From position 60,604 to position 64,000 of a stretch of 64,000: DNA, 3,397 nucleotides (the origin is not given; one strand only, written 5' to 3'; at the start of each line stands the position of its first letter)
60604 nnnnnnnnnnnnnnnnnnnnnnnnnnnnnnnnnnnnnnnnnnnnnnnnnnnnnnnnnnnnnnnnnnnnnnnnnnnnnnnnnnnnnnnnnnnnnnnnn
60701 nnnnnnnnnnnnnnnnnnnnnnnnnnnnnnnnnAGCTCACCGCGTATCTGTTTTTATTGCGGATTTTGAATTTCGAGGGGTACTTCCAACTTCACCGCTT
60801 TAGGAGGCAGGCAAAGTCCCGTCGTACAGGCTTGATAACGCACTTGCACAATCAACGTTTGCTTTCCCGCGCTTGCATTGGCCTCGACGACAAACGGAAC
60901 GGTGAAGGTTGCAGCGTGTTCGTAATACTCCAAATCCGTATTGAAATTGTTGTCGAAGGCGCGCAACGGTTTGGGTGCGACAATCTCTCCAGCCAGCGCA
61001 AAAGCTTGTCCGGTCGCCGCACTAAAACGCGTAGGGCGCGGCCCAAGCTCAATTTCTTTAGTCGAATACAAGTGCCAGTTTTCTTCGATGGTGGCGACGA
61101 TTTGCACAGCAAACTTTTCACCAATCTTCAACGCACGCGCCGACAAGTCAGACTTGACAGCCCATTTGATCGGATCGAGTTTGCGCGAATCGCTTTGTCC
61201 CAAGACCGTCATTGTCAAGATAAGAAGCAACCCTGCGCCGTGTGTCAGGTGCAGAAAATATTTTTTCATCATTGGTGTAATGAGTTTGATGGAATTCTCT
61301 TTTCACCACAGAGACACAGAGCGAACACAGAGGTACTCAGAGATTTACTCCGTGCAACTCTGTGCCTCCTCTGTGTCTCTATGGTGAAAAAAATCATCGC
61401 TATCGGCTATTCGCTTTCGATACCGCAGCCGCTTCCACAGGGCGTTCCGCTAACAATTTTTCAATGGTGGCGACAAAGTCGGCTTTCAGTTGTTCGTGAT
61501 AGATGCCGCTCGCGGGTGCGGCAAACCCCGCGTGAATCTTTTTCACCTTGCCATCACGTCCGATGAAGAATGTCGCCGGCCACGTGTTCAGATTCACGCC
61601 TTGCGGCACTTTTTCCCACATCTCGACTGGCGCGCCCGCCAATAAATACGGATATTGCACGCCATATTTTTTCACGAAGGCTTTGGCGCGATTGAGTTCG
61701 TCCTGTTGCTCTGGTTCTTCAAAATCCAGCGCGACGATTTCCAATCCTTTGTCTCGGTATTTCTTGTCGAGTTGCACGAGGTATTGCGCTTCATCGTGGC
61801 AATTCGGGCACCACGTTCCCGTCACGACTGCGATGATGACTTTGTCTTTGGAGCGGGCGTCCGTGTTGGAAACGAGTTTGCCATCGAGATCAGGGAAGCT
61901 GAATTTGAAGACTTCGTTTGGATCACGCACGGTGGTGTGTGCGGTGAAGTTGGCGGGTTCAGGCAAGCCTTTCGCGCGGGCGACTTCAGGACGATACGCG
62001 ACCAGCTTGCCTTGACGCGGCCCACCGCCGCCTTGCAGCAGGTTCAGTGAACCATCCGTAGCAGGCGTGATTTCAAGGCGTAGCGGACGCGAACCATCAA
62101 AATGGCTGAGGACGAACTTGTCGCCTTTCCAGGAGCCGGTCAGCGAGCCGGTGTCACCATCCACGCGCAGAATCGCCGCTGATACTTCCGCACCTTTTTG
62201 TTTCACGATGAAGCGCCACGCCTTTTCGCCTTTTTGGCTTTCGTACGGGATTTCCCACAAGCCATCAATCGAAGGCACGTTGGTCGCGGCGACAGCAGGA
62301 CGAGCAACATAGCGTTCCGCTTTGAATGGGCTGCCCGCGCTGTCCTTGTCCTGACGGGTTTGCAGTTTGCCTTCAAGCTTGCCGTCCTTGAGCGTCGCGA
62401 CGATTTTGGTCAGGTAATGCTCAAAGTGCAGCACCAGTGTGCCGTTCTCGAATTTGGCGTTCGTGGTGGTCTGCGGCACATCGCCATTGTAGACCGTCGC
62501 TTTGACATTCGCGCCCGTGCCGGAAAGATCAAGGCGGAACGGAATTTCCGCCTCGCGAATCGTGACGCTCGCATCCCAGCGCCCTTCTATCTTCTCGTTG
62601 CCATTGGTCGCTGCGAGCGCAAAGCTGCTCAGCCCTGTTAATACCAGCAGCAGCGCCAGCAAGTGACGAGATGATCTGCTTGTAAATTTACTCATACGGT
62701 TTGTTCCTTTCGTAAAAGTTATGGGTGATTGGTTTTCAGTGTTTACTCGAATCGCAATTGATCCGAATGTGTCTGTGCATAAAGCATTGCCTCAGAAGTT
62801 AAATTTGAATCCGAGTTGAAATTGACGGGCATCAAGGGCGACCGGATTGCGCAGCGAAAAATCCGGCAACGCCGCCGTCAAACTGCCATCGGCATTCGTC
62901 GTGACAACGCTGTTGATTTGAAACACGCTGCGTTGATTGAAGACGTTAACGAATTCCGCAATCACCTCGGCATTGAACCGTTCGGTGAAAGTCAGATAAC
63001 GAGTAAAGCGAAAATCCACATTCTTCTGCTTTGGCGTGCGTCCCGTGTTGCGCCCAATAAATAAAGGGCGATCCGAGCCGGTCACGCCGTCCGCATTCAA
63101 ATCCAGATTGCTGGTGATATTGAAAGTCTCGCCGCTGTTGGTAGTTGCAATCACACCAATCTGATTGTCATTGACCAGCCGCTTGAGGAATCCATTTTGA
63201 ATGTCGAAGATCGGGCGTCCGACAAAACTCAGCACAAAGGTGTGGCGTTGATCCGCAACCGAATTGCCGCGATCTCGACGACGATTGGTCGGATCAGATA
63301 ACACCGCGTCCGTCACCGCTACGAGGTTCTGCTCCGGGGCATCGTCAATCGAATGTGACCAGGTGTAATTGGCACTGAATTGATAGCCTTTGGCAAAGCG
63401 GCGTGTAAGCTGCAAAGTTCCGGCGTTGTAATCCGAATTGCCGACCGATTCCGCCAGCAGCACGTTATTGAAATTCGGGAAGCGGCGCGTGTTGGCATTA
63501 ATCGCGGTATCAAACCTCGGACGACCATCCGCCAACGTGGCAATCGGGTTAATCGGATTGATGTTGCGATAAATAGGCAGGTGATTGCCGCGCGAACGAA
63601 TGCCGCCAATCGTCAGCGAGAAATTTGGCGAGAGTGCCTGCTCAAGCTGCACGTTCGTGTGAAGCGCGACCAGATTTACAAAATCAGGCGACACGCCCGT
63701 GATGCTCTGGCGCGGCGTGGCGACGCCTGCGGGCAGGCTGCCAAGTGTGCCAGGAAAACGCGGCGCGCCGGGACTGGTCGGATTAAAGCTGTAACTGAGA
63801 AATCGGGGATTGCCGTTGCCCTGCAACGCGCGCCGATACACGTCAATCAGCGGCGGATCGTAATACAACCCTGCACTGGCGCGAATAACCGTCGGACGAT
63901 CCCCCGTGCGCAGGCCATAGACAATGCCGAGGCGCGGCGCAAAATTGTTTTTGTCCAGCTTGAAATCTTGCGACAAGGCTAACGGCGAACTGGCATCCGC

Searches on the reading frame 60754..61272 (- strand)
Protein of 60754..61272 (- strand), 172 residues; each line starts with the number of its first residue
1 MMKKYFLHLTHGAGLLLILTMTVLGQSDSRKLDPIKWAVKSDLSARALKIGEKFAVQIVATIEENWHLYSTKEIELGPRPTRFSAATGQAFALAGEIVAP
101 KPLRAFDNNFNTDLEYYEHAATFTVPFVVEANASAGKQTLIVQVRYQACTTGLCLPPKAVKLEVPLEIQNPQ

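Call 34: search_protein_families(library=pfam, proteins=[window:60754-61272:-], max_evalue=0.001)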
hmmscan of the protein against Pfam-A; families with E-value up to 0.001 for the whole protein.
window:60754-61272:- (172 aa): 1 family
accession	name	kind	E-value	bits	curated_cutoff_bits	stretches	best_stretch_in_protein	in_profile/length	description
PF11412.14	DsbD_N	-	2.3e-15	57.1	25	1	51-160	17-113/119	Thiol:disulfide interchange protein DsbD, N-terminal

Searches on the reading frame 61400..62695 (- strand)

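Call 34: search_protein_families(library=pfam, proteins=[window:61400-62695:-], max_evalue=0.001)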
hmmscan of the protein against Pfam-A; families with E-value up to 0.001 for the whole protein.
window:61400-62695:- (431 aa): 3 families
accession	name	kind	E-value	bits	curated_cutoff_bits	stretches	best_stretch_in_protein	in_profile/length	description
PF00578.27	AhpC-TSA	-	1.2e-15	58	26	1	262-386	5-123/124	AhpC/TSA family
PF08534.16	Redoxin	-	3.4e-15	56.5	26.6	1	264-391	8-135/148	Redoxin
PF13905.12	Thioredoxin_8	-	0.00041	21.1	27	1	285-384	2-94/94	Thioredoxin-like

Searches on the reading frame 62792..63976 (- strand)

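Call 34: search_protein_families(library=pfam, proteins=[window:62792-63976:-], max_evalue=0.001)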
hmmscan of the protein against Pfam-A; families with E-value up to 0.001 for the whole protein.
window:62792-63976:- (394 aa): 1 family
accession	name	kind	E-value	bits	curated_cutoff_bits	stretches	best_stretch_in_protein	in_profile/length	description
PF25183.1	OMP_b-brl_4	-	2e-59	202.3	30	2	6-304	432-731/838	Outer membrane beta barrel domain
